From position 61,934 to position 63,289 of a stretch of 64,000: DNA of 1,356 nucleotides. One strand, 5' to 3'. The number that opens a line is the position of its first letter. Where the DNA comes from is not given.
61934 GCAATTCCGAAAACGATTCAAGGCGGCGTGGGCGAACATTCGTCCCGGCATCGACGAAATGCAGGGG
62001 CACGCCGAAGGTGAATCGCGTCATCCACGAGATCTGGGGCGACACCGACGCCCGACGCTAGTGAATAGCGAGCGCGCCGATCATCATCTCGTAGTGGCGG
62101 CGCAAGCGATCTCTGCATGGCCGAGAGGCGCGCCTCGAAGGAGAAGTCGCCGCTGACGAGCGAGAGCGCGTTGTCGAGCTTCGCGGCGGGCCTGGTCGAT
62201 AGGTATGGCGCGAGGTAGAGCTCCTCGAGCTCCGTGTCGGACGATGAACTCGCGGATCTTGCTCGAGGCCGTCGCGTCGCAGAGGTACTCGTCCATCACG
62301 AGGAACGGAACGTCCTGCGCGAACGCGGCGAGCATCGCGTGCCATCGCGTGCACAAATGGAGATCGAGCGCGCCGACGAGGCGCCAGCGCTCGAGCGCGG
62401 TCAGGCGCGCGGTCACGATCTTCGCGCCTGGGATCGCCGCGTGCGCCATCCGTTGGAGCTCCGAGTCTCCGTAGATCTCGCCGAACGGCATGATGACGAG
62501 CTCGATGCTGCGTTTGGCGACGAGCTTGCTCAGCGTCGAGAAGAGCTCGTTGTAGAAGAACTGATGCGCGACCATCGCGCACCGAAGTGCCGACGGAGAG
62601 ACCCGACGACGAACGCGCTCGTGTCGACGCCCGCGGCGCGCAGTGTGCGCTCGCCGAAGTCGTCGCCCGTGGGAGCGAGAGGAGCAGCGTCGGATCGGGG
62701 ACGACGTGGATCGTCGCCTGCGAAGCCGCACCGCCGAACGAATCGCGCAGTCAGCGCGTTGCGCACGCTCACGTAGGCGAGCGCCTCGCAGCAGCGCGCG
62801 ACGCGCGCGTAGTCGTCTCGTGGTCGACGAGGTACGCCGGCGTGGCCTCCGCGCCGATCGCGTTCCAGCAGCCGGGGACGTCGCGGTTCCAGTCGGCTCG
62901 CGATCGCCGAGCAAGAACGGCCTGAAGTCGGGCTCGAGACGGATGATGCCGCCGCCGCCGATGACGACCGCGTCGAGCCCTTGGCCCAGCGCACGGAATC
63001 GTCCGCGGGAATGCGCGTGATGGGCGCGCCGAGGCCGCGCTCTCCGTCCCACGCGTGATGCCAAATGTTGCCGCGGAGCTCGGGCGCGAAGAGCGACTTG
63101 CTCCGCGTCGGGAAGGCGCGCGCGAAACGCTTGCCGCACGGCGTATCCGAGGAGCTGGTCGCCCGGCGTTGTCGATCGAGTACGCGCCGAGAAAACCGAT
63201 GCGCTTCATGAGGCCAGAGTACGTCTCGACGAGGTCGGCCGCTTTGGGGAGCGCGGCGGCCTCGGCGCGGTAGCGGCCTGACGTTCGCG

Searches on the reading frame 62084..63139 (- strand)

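Call 55: search_protein_families(library=pfam, proteins=[window:62084-63139:-], max_evalue=0.001)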
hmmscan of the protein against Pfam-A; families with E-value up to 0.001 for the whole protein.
window:62084-63139:- (351 aa): 1 family
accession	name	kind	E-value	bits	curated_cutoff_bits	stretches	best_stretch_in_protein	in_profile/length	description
PF04230.19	PS_pyruv_trans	-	2.4e-05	24.9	25.3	0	196-283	186-277/280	Polysaccharide pyruvyl transferase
